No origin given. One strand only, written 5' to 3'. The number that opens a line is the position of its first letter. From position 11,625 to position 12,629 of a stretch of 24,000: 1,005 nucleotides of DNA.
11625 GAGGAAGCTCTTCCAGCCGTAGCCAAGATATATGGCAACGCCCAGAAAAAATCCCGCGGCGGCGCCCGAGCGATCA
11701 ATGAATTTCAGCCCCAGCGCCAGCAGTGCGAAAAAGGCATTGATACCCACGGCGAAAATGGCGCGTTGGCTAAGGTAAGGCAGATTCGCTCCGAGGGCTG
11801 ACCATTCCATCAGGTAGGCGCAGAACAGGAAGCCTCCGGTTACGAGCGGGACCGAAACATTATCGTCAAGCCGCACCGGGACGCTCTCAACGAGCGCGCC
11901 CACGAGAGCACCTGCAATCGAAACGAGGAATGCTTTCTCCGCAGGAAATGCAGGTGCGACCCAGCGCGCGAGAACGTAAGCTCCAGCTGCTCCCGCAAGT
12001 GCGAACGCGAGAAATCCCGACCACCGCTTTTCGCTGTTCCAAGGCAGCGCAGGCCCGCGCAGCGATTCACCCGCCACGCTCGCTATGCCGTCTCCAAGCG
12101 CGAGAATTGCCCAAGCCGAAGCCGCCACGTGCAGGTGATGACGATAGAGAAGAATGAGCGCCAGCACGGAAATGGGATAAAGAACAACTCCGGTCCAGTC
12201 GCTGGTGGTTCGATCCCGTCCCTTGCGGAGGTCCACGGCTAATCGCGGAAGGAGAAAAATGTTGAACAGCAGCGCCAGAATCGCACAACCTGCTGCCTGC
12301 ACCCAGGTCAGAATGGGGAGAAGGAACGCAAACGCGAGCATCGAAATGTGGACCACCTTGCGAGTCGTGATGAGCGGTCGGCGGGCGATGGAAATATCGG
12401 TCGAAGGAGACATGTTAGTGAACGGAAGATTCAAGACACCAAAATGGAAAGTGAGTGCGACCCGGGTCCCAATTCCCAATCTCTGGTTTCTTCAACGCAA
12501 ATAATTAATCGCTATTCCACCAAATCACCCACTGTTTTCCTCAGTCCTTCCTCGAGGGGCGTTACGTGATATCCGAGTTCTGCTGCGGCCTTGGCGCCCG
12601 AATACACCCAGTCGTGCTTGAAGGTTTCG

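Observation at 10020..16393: Six-gene same-strand block combining polyprenol-kinase fusion, UbiA prenyltransferase, SDR and two radical-SAM-type enzymes: candidate uncharacterised isoprenoid/prenyl-lipid pathway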

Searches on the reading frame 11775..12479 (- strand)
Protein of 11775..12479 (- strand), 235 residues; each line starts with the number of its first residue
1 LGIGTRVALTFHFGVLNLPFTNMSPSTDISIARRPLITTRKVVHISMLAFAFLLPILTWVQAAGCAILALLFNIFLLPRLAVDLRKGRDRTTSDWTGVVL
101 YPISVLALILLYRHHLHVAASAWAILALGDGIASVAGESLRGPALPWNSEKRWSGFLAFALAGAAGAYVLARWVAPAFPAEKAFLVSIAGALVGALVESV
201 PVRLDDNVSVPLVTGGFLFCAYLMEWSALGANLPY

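Call 17: search_protein_families(library=pfam, proteins=[window:11775-12479:-], max_evalue=10)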
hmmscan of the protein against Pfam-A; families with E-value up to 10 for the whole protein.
window:11775-12479:- (235 aa): 1 family
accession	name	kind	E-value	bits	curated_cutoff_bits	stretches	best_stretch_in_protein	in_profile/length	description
PF05656.20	DUF805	-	3.7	8.5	25.7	1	62-109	42-94/111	Protein of unknown function (DUF805)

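Call 35: search_solved_structures(query=A3, max_evalue=10, show_alignments=2)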
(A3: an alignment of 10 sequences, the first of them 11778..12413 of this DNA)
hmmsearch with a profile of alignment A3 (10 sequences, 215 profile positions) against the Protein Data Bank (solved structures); distinct sequences matched with E-value up to 10: 0.

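Call 41: search_protein_representatives(alignment_id=A4)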
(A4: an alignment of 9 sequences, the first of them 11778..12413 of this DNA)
Query: 9 sequences, 215 profile positions. Proteins with E-value up to 0.001 (for the whole library): 1865; up to 1e-10: 718; up to 1e-30: 146. The best 150 are listed.
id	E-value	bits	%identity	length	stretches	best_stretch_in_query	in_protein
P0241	3.5e-103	360.1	-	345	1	6-214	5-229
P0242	9.1e-102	355.5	-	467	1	1-215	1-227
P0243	2.9e-86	304.8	-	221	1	5-182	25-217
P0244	3.8e-84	297.9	-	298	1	26-215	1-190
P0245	1.9e-80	285.8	-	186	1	1-171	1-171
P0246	1.4e-65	237.2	-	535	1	9-215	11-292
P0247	1.1e-63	231.0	-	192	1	26-171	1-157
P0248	1.7e-62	227.1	-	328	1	87-215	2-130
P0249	1.5e-56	207.7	-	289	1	13-215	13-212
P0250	1.1e-55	204.8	-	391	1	72-215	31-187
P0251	3.8e-53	196.6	-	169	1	7-142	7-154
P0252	7.8e-52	192.3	-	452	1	17-202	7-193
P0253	1.6e-49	184.7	-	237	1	18-211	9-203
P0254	1.3e-47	178.5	-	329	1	17-207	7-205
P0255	1.9e-47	177.9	-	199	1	17-204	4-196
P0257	3.9e-46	173.6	-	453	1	17-210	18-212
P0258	1.2e-45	172.0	-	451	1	18-208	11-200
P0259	1.4e-45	171.9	-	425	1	17-201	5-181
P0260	3.2e-45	170.7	-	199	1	18-195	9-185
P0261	4.8e-45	170.1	-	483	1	18-209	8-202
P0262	1.6e-44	168.4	-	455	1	19-206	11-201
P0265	1.2e-43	165.5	-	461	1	17-206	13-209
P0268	4.1e-42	160.5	-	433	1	16-211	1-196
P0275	2.4e-40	154.8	-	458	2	18-199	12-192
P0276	5.0e-40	153.7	-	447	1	18-213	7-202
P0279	1.3e-39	152.3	-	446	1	17-206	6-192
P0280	1.4e-39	152.3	-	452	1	18-206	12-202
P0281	1.5e-39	152.1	-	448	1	18-205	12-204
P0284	5.2e-39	150.4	-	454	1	17-210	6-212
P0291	6.4e-38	146.8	-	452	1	18-205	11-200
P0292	7.0e-38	146.7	-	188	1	18-199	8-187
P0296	1.7e-37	145.4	-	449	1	19-209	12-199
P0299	5.8e-37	143.7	-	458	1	18-195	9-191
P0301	9.1e-37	143.0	-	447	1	19-203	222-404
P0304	1.7e-36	142.1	-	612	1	81-211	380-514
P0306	5.3e-36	140.5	-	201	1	19-202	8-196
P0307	5.4e-36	140.5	-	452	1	18-205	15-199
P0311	1.9e-35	138.7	-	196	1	18-202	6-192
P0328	2.8e-34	134.9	-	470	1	18-209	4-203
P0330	3.9e-34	134.5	-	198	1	18-202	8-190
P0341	5.1e-33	130.8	-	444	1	9-199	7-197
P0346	1.0e-32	129.8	-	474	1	17-160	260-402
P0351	2.7e-32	128.4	-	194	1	19-199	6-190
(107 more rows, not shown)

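Call 42: search_protein_families(library=pfam, proteins=[P0255, P0260, P0292, P0306, P0311, P0330, P0351, P0301, P0346, P0304], max_evalue=1)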
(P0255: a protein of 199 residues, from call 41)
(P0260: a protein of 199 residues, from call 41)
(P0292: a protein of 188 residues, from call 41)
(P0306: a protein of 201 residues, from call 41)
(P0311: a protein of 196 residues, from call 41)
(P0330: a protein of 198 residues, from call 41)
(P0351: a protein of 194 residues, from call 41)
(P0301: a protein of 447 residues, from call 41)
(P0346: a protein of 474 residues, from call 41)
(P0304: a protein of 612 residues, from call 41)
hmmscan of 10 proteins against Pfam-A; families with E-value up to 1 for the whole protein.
P0255 (199 aa): 0 families

P0260 (199 aa): 0 families

P0292 (188 aa): 0 families

P0306 (201 aa): 1 family
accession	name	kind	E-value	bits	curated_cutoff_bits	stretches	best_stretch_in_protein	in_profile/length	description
PF14074.11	DUF4257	-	0.04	14.6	27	1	113-159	25-71/81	Protein of unknown function (DUF4257)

P0311 (196 aa): 1 family
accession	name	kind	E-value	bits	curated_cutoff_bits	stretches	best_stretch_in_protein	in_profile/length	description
PF11712.13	Vma12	-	0.029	14.8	25.5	1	118-170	68-123/137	Endoplasmic reticulum-based factor for assembly of V-ATPase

P0330 (198 aa): 1 family
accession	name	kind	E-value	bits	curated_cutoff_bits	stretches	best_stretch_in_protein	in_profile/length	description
PF04515.18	Choline_transpo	-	0.049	13.3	26.9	1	32-132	4-107/326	Plasma-membrane choline transporter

P0351 (194 aa): 2 families
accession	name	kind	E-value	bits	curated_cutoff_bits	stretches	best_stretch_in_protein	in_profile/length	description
PF01148.25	CTP_transf_1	-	0.015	15.6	24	1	92-171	143-222/264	Cytidylyltransferase family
PF07019.17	EMC6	-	0.073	14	23.3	1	117-166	23-72/81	EMC6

P0301 (447 aa): 0 families

P0346 (474 aa): 3 families
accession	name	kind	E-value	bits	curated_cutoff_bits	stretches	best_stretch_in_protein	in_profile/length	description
PF01370.27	Epimerase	-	6.2e-17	62.3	20.9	1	2-139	96-240/240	NAD dependent epimerase/dehydratase family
PF07993.18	NAD_binding_4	-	0.0017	18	20.1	1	31-86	161-220/258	Male sterility protein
PF16363.11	GDP_Man_Dehyd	-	0.039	13.9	27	1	14-151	123-261/332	GDP-mannose 4,6 dehydratase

P0304 (612 aa): 8 families
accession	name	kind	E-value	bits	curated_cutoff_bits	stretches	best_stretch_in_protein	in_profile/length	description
PF01370.27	Epimerase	-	5e-47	160.8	20.9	1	5-237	1-240/240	NAD dependent epimerase/dehydratase family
PF16363.11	GDP_Man_Dehyd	-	9.2e-46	157.2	27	1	6-258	1-269/332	GDP-mannose 4,6 dehydratase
PF04321.23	RmlD_sub_bind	-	2.4e-07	30.6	27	1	5-153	3-138/287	RmlD substrate binding domain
PF07993.18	NAD_binding_4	-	1.9e-06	27.7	20.1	1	59-167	83-204/258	Male sterility protein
PF19770.4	DUF6256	-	0.024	15.2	25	1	411-478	14-82/109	Family of unknown function (DUF6256)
PF04879.21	Molybdop_Fe4S4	-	0.057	13.8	22.7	1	41-57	5-21/55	Molybdopterin oxidoreductase Fe4S4 domain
PF02624.21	YcaO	-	0.097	12.4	25.7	1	38-85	198-247/325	YcaO cyclodehydratase, ATP-ad Mg2+-binding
PF02719.21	Polysacc_synt_2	-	0.16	11.5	20.2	0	55-108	67-120/293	Polysaccharide biosynthesis protein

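Call 43: list_cluster_members(proteins=[P0255, P0260, P0292, P0306, P0311, P0330, P0351, P0304, P0346, P0301])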
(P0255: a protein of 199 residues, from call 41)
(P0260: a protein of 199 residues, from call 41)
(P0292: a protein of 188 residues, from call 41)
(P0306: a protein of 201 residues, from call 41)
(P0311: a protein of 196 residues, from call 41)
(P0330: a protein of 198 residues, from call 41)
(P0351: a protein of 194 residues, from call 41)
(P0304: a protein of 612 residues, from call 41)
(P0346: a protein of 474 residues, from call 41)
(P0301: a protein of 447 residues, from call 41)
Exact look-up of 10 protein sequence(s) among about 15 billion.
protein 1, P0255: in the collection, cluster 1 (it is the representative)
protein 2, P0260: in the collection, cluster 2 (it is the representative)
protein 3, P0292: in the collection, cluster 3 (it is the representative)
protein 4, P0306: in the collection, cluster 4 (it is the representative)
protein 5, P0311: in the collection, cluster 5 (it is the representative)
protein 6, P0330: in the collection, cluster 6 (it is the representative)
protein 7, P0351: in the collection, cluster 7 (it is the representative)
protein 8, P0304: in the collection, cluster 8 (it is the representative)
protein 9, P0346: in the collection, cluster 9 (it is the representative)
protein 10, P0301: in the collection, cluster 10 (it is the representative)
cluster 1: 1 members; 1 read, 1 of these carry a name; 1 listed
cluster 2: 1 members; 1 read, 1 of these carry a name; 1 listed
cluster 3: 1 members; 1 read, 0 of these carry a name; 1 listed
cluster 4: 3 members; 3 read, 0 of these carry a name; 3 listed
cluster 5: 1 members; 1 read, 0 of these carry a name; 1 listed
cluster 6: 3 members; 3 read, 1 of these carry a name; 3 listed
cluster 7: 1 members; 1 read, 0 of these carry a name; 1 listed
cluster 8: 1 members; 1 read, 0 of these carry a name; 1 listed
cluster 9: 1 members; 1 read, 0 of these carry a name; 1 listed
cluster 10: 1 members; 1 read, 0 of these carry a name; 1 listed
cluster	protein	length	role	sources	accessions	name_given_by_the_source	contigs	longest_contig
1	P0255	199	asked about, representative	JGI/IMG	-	dolichol kinase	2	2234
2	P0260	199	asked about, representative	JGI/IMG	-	dolichol kinase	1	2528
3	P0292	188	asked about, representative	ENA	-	-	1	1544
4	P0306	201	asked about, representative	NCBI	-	-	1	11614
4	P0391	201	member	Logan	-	-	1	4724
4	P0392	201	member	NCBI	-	-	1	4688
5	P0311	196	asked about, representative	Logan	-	-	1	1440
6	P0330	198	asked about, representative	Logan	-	-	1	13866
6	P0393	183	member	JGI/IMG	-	dolichol kinase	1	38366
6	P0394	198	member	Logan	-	-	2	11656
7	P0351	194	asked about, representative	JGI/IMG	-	-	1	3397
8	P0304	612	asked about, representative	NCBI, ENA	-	-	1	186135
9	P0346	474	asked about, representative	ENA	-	-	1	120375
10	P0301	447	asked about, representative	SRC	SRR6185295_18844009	-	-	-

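Call 56: find_related_loci(query=A6, collection=metagenome_contigs, flank=8000)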
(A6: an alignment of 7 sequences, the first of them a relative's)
Query A6 (453 aa) in metagenome_contigs; peptide patterns used: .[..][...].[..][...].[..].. (x = any residue, [..] = any of these).
600 stretches matched a pattern (row limit reached: there are more); 524 encode a relative of the query (tblastn E <= 1e-3); the best 80 are kept; 80 distinct loci.
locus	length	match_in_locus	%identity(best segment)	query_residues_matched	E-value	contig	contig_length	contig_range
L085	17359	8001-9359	98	1-453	0e+0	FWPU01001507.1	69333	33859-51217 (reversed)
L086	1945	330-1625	44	15-440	7e-88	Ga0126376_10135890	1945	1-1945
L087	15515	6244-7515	46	17-444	8e-81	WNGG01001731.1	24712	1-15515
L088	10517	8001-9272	46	17-444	2e-80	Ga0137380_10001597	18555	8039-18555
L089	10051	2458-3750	47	15-440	3e-80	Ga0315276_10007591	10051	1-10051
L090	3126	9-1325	44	14-444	4e-79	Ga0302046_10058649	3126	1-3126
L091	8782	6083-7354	44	18-441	4e-78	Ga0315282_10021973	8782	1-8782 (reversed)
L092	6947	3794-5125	41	13-443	6e-78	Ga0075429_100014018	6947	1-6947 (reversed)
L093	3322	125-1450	41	12-450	6e-75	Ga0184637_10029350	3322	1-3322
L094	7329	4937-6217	45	20-444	9e-73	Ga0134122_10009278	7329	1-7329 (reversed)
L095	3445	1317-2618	41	17-448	1e-72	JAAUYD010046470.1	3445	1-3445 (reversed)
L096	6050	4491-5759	45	23-440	5e-72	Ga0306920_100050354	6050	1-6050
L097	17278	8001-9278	43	20-444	3e-71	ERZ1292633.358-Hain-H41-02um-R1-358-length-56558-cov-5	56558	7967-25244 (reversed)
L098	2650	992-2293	44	17-444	8e-71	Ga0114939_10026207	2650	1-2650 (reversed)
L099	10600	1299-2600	43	12-443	3e-69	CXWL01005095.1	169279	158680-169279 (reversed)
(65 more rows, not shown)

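Call 71: search_protein_families(library=ncbifam, proteins=[L097:6985-7983:+, L097:9370-10383:+], max_evalue=0.00001)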
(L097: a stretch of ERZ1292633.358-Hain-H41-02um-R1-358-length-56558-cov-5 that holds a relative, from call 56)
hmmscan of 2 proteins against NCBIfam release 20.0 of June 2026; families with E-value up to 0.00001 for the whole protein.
L097:6985-7983:+ (332 aa): 20 families
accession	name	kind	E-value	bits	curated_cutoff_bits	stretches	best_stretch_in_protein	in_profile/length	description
TIGR03466.1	HpnA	hypoth_equivalog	8.4e-63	212.2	367.65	1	1-328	1-325/327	hopanoid-associated sugar epimerase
NF052578.1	StrlDmthSdmBMthl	equivalog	1.8e-39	136.4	600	1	1-327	1-325/328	sterol demethylase protein SdmB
NF042422.1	oxyalk_red_OleD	equivalog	1.5e-28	100.2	580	1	1-319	1-323/329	2-alkyl-3-oxoalkanoate reductase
NF042423.1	oxyalk_red_Shew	equivalog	3.1e-23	82.4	580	1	2-311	10-321/331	2-alkyl-3-oxoalkanoate reductase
TIGR01746.1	Thioester-redct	subfamily_domain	1.3e-20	74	213.35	1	52-265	78-296/371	thioester reductase domain-containing protein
NF041293.1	G6PDh_Azf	equivalog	9.2e-16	58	400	1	3-120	5-125/252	NAD-dependent glucose-6-phosphate dehydrogenase Azf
NF058621.1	DiazavRedAvaA7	equivalog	7e-13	48.9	400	1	1-236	1-235/304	3-diazoavenalumate denitrifying reductase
TIGR04180.1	EDH_00030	hypoth_equivalog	2.4e-11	43.3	475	1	3-221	1-226/297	NAD-dependent 4,6-dehydratase LegB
TIGR03589.1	PseB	equivalog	4.8e-11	42.2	407.75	1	3-116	7-131/324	UDP-N-acetylglucosamine 4,6-dehydratase (inverting)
NF005539.0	PRK07201.1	equivalog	1.6e-10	40.4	549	1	1-172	1-180/657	SDR family oxidoreductase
TIGR01181.1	dTDP_gluc_dehyt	equivalog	1.7e-10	40.5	365.1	1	3-330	2-317/321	dTDP-glucose 4,6-dehydratase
NF004520.0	PRK05865.1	equivalog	4e-10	38.2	1509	1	1-110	1-103/854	sugar epimerase family protein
TIGR04130.1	FnlA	equivalog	7e-10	38.3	730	1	4-116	8-130/337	UDP-N-acetylglucosamine 4,6-dehydratase/5-epimerase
NF038078.1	NRPS_MxcG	equivalog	1.2e-07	29.4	2300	1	59-196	1166-1305/1442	myxochelin non-ribosomal peptide synthetase MxcG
TIGR02197.1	heptose_epim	equivalog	1.6e-07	30.8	274.6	1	3-234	1-244/316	ADP-glyceromanno-heptose 6-epimerase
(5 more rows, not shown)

L097:9370-10383:+ (337 aa): 13 families
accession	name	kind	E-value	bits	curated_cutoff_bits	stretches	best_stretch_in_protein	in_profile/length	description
NF009523.0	PRK12884.1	equivalog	5.5e-27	94.7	269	1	50-329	36-275/279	prenyltransferase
NF005742.0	PRK07566.1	equivalog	6.2e-22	78.1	313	1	5-251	27-249/315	chlorophyll synthase ChlG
NF009521.0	PRK12882.1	equivalog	1.1e-17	64.2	296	1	53-116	41-104/280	geranylgeranylglycerol-phosphate geranylgeranyltransferase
NF009522.0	PRK12883.1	equivalog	1.4e-16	60.8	353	1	21-247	19-209/279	geranylgeranylglycerol-phosphate geranylgeranyltransferase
TIGR01476.1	chlor_syn_BchG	subfamily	5.2e-16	58.9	212.3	1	11-242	5-211/283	(bacterio)chlorophyll synthase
TIGR02056.1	ChlG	equivalog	6.7e-14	52.2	436.45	1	10-242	20-233/306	chlorophyll synthase ChlG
NF009525.0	PRK12887.1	equivalog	6.7e-14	51.9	226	1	3-237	11-228/310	homogentisate phytyltransferase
NF009058.0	PRK12392.1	subfamily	2.1e-12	46.8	494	1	54-258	59-245/333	bacteriochlorophyll c synthase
NF009513.0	PRK12872.1-3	equivalog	6.3e-12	45.6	288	1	51-248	53-227/293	prenyltransferase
TIGR01475.1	ubiA_other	subfamily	5.5e-11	42.4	180.8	1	47-116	32-103/282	UbiA-like polyprenyltransferase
NF009512.0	PRK12872.1-1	equivalog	1.5e-09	37.9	278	0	58-111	46-96/303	geranylgeranylglycerol-phosphate geranylgeranyltransferase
NF035940.1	prenyl_rel_EboC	equivalog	6.3e-06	25.8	250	0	9-117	2-105/292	UbiA-like protein EboC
NF004749.0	PRK06080.1-1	equivalog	9.6e-06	24.9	277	0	205-252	196-244/311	1,4-dihydroxy-2-naphthoate polyprenyltransferase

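Call 73: list_cluster_members(proteins=[P0252, P0257, P0259, P0262, P0265, P0268, P0276, P0279, P0291, P0328])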
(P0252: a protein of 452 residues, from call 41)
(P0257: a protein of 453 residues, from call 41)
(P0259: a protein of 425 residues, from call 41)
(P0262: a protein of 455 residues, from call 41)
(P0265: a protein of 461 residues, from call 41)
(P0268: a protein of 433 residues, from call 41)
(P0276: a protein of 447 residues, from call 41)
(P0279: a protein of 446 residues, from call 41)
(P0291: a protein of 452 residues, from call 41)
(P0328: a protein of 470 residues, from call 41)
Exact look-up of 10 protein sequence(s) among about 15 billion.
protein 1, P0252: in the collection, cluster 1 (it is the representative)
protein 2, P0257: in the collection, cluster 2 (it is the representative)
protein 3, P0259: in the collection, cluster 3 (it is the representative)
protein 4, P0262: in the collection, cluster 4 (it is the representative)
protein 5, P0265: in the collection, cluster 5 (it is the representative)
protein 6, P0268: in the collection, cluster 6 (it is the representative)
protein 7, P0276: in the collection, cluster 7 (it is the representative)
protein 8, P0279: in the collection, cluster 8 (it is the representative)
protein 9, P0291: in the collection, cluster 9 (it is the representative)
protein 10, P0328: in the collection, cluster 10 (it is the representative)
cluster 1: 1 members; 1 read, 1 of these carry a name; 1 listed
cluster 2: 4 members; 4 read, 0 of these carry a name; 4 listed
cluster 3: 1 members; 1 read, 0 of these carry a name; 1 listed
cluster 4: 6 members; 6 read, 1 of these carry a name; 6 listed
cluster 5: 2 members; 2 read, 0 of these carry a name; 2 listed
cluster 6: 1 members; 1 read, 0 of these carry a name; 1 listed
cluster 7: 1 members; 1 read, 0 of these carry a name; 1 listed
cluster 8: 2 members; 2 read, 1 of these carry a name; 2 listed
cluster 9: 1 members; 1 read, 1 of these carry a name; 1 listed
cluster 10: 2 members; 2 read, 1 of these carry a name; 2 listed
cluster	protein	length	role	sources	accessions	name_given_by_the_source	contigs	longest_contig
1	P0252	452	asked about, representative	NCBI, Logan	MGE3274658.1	MAG: DUF92 domain-containing protein [Vicinamibacterales bacterium]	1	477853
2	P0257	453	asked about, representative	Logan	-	-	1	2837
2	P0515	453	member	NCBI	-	-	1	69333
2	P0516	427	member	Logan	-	-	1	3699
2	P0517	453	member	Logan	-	-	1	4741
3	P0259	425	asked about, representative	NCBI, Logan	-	-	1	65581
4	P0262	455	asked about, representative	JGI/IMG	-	-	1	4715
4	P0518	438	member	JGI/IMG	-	uncharacterized protein (TIGR00297 family)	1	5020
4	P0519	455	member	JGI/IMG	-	-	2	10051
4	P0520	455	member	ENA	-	-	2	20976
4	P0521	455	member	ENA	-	-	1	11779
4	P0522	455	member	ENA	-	-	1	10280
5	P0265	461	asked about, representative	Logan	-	-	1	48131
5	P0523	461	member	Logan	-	-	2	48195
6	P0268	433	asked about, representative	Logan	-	-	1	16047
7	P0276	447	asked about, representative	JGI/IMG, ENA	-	-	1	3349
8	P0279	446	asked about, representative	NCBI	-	-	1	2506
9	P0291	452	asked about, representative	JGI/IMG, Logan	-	uncharacterized protein (TIGR00297 family)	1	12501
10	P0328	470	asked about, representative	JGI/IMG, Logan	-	-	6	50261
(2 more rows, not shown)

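Call 100: search_protein_families(library=pfam, alignment_id=A5, max_evalue=0.1)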
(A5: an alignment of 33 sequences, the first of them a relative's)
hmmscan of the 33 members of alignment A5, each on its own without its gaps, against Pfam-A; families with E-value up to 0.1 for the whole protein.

A. member 1, P0257 (453 aa): 1 family
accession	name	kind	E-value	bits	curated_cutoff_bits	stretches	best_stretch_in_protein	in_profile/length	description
PF01940.21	DUF92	-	1.6e-48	165.7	27.5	1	229-444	2-251/251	Integral membrane protein DUF92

B. families by the number of members that match (of 33 scanned): 5 families
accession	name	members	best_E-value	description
PF01940.21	DUF92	33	3.2e-58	Integral membrane protein DUF92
PF03006.26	HlyIII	1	0.013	Haemolysin-III related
PF13672.11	PP2C_2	1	0.015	Protein phosphatase 2C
PF14692.11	DUF4462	1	0.028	Domain of unknown function (DUF4462)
PF09384.15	UTP15_C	1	0.049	UTP15 C terminal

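Call 105: list_cluster_members(proteins=[P0258, P0261, P0275, P0280, P0281, P0284, P0296, P0299, P0307, P0341])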
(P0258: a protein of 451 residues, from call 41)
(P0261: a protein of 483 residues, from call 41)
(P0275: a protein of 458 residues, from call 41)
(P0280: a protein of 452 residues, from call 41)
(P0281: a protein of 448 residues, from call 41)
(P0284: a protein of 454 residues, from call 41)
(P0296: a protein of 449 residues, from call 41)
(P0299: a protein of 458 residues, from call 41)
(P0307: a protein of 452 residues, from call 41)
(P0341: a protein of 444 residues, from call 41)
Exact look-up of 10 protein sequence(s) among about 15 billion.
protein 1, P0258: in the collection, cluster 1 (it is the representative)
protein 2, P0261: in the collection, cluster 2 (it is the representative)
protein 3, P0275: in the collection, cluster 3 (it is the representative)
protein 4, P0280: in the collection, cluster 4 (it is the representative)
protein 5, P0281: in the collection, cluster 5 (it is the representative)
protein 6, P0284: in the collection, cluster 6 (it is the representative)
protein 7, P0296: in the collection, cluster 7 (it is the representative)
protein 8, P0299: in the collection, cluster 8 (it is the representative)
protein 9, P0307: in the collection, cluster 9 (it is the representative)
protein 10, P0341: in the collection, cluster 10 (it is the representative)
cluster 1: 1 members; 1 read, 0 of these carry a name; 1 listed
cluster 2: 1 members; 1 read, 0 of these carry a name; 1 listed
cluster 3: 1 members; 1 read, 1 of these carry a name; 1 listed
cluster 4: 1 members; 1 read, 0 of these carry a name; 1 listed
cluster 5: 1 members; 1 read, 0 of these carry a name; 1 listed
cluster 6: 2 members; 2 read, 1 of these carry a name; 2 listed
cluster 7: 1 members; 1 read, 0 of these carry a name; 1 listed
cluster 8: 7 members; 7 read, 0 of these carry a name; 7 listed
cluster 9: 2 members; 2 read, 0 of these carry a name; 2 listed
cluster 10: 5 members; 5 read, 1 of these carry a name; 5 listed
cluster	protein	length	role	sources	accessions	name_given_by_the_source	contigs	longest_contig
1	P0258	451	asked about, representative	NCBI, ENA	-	-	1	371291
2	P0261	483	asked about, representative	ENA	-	-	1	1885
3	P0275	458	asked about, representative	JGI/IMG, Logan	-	uncharacterized protein (TIGR00297 family)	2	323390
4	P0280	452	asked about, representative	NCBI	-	-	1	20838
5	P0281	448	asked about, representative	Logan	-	-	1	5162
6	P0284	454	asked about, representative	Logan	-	-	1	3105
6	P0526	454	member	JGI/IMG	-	uncharacterized protein (TIGR00297 family)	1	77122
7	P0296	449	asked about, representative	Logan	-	-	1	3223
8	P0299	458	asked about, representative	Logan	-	-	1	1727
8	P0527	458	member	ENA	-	-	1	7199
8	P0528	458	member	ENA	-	-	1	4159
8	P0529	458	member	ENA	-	-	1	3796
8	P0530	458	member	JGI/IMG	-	-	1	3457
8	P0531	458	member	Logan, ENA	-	-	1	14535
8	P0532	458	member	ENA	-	-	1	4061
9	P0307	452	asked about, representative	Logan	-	-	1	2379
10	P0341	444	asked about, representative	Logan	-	-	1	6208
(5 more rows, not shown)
